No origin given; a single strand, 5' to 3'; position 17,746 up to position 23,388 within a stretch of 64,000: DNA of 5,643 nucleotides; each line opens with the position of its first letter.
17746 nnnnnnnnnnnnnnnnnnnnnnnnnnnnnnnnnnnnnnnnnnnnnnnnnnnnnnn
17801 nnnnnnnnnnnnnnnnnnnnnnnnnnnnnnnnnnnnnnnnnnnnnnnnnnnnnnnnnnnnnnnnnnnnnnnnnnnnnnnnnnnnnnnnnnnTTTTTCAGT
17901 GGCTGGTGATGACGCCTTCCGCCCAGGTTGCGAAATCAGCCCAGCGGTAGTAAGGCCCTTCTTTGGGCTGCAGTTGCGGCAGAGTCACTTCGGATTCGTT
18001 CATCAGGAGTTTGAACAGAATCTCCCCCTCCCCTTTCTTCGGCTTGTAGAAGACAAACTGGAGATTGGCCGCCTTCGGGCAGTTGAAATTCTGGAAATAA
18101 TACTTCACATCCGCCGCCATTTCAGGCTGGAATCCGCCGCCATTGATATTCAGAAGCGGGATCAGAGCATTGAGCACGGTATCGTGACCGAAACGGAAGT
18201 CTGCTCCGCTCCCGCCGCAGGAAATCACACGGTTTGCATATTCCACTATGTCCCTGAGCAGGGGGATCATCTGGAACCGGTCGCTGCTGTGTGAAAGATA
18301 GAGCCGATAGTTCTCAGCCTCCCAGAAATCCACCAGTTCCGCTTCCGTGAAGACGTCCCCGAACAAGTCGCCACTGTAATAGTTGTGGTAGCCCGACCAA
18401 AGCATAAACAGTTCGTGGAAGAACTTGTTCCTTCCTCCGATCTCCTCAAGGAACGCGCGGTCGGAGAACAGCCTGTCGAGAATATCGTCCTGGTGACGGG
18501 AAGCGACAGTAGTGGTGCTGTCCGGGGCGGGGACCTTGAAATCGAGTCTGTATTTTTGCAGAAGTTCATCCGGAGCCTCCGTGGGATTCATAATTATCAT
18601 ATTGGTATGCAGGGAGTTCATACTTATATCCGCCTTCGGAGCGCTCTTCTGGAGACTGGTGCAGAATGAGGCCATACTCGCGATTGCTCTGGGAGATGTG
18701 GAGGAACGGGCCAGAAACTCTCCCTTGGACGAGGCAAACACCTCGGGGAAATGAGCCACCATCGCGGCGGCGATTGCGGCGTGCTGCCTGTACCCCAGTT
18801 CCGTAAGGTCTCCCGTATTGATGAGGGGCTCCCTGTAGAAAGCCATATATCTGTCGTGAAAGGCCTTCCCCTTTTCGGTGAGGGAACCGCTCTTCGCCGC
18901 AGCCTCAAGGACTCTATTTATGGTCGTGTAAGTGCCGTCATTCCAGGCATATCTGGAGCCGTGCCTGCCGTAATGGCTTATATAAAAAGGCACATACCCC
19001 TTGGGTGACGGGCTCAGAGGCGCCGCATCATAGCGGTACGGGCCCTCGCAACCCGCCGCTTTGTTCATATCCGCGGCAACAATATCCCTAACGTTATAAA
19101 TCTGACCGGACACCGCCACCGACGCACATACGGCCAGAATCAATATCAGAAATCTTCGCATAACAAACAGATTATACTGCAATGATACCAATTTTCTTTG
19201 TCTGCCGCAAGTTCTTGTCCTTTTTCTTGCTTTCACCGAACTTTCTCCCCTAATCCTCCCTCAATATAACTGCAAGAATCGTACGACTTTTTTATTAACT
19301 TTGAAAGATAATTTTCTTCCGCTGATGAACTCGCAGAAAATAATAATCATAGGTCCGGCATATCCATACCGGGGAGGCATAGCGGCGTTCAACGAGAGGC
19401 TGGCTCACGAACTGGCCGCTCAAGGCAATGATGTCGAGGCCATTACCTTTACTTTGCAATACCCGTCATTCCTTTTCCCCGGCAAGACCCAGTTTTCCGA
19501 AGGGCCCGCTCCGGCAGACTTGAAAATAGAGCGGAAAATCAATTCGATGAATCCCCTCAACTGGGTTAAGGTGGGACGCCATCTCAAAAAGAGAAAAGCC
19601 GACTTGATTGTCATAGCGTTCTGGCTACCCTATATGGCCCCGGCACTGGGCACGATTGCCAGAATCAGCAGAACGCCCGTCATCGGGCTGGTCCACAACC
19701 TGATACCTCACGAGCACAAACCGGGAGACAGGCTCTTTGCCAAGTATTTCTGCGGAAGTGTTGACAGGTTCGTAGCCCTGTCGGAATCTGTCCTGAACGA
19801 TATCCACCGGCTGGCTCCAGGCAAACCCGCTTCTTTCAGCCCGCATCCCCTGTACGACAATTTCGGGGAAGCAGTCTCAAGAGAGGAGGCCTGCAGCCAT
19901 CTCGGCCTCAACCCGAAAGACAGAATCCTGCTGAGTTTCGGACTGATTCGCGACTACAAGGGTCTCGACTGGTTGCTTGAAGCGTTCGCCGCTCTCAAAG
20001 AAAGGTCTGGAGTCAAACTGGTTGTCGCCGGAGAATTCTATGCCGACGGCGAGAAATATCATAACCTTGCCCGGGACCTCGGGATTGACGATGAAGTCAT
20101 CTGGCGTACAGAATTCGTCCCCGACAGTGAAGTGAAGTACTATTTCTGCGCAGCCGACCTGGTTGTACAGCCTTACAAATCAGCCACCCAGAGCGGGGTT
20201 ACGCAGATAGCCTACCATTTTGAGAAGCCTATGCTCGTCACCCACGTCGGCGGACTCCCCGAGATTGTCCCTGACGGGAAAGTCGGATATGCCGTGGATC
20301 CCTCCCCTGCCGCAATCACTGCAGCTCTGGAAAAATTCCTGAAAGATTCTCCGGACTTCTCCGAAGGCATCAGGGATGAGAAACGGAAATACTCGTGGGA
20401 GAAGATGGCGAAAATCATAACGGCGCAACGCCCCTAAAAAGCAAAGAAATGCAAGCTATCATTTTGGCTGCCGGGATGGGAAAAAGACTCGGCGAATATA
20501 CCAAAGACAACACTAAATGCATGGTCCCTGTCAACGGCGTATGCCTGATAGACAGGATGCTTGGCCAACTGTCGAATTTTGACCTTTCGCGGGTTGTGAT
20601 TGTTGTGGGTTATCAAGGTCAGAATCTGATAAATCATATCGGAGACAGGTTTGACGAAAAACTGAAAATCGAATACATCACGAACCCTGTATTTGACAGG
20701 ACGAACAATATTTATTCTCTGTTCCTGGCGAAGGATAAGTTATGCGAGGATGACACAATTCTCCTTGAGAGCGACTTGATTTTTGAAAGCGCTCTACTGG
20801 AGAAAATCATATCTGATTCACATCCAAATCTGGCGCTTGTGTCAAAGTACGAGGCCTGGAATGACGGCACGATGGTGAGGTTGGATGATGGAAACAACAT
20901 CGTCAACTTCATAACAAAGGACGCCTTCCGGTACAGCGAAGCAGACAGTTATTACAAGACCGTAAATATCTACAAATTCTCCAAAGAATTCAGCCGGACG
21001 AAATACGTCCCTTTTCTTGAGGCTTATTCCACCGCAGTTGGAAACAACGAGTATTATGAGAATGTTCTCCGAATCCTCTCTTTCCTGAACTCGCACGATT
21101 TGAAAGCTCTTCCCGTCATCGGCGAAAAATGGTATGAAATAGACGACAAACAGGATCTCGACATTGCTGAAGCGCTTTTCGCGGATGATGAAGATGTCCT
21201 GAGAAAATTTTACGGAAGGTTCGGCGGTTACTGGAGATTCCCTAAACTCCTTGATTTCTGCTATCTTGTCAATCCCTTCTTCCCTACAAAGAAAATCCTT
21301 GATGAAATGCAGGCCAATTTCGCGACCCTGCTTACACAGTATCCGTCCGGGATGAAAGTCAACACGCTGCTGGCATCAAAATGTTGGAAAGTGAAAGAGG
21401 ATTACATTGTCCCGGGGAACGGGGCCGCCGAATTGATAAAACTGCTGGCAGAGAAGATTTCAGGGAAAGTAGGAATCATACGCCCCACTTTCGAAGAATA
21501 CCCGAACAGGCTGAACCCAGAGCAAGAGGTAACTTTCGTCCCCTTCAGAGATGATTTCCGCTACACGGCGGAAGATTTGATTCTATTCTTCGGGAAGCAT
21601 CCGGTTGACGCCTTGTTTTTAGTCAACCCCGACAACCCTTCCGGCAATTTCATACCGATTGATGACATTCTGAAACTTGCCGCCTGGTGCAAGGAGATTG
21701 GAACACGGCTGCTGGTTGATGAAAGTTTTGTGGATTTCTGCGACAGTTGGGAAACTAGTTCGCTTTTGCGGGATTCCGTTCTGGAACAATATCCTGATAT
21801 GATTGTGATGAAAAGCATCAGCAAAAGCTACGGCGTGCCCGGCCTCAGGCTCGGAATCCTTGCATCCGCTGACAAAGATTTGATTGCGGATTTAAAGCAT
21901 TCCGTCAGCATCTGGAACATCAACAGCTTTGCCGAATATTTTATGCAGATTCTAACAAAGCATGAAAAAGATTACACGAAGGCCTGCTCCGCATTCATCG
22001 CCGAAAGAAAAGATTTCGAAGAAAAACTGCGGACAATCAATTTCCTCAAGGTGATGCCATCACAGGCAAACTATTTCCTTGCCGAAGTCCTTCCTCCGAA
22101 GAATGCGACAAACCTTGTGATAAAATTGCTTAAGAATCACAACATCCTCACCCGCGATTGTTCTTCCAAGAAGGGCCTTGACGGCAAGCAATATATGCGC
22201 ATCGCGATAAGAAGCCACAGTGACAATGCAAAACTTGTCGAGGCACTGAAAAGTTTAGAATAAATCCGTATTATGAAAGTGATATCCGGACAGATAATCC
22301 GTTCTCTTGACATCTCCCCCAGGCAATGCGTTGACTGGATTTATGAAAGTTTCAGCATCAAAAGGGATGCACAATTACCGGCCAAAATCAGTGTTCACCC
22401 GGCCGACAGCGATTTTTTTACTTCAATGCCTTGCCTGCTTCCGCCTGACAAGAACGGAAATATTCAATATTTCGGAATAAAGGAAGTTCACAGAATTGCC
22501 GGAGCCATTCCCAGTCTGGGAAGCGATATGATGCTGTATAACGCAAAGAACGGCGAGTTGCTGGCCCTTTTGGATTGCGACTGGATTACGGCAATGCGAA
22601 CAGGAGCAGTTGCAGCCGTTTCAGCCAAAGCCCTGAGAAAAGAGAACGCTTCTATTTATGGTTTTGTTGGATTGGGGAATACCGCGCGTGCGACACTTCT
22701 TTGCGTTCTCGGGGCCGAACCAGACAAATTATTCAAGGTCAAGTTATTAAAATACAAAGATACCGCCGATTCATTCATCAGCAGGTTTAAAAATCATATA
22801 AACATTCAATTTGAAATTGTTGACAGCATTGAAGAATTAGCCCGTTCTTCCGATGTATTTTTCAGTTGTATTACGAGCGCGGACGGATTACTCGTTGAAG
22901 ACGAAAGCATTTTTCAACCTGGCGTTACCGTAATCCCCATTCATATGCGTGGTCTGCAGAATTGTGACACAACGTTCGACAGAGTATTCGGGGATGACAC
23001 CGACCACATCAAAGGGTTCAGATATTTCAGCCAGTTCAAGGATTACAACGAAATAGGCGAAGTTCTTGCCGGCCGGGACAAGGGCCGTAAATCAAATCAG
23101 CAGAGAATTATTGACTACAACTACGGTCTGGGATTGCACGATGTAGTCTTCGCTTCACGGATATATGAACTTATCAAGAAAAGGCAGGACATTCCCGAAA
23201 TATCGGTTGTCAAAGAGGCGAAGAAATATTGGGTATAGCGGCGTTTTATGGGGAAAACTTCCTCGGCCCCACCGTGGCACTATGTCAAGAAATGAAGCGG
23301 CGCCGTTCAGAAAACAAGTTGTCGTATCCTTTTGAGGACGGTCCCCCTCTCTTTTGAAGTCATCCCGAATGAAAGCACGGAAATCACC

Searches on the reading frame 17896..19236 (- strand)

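Call 66: search_protein_families(library=pfam, proteins=[window:17896-19236:-], max_evalue=0.001)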
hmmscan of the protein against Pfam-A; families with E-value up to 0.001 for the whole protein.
window:17896-19236:- (446 aa): 1 family
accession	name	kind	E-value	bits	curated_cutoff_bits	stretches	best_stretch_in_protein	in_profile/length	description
PF00328.27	His_Phos_2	-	2e-06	27.9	23.6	1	91-413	10-354/354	Histidine phosphatase superfamily (branch 2)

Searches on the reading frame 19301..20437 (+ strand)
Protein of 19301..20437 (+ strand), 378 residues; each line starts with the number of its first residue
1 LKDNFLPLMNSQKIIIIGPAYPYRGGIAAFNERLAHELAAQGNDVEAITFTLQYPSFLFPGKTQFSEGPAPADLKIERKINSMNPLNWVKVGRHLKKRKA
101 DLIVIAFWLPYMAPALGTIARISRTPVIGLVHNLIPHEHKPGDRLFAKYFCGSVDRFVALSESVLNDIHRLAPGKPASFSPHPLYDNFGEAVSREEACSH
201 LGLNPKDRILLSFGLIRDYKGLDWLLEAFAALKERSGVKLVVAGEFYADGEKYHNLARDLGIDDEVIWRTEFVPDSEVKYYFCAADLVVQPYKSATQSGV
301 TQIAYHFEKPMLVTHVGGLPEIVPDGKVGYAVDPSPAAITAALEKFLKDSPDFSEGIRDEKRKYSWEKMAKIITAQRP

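Call 66: search_protein_families(library=pfam, proteins=[window:19301-20437:+], max_evalue=0.001)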
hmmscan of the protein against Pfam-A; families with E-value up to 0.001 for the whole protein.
window:19301-20437:+ (378 aa): 5 families
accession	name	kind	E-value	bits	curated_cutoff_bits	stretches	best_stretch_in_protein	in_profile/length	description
PF00534.26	Glycos_transf_1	-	4.8e-22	78.7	26.4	1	197-354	5-162/172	Glycosyl transferases group 1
PF13692.12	Glyco_trans_1_4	-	3.2e-21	76.5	27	1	209-349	3-142/142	Glycosyl transferases group 1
PF13439.12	Glyco_transf_4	-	3.9e-13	50.2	28.5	1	25-171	2-151/170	Glycosyltransferase Family 4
PF13579.12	Glyco_trans_4_4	-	5.2e-11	43.6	29.7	1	25-171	1-145/158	Glycosyl transferase 4-like domain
PF20706.3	GT4-conflict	-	0.00054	19.5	26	0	22-47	9-34/385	Family 4 Glycosyltransferase in conflict systems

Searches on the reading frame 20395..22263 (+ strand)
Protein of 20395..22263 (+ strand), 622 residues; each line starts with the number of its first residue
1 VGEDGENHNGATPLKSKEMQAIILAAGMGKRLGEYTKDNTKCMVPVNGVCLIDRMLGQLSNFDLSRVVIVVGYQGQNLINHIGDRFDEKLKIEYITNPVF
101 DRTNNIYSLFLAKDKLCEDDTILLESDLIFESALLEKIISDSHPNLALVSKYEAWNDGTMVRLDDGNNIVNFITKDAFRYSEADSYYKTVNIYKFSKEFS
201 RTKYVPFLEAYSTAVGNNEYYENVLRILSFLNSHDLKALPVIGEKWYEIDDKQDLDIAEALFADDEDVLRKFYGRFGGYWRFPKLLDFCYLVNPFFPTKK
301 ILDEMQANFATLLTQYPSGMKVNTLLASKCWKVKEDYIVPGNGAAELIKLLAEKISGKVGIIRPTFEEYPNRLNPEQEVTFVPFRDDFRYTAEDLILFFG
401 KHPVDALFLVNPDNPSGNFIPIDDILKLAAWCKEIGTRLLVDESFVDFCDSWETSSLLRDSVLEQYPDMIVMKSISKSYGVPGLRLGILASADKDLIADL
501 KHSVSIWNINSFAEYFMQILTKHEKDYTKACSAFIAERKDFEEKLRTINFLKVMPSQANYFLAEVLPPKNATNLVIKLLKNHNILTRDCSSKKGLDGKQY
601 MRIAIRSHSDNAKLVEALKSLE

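Call 66: search_protein_families(library=pfam, proteins=[window:20395-22263:+], max_evalue=0.001)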
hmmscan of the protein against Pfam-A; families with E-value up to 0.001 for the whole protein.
window:20395-22263:+ (622 aa): 3 families
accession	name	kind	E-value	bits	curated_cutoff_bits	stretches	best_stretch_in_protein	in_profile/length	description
PF00155.27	Aminotran_1_2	-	8.7e-33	114.4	19.7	1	334-618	65-361/361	Aminotransferase class I and II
PF12804.13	NTP_transf_3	-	4e-10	40.5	27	1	21-150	1-121/160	MobA-like NTP transferase domain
PF00483.29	NTP_transferase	-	7e-09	36.1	21.2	1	21-137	2-120/245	Nucleotidyl transferase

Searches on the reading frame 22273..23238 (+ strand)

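Call 66: search_protein_families(library=pfam, proteins=[window:22273-23238:+], max_evalue=0.001)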
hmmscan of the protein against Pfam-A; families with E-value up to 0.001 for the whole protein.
window:22273-23238:+ (321 aa): 1 family
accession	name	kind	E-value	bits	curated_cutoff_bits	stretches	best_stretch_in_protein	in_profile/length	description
PF02423.21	OCD_Mu_crystall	-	1.3e-26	93.8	24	1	18-303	19-312/314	Ornithine cyclodeaminase/mu-crystallin family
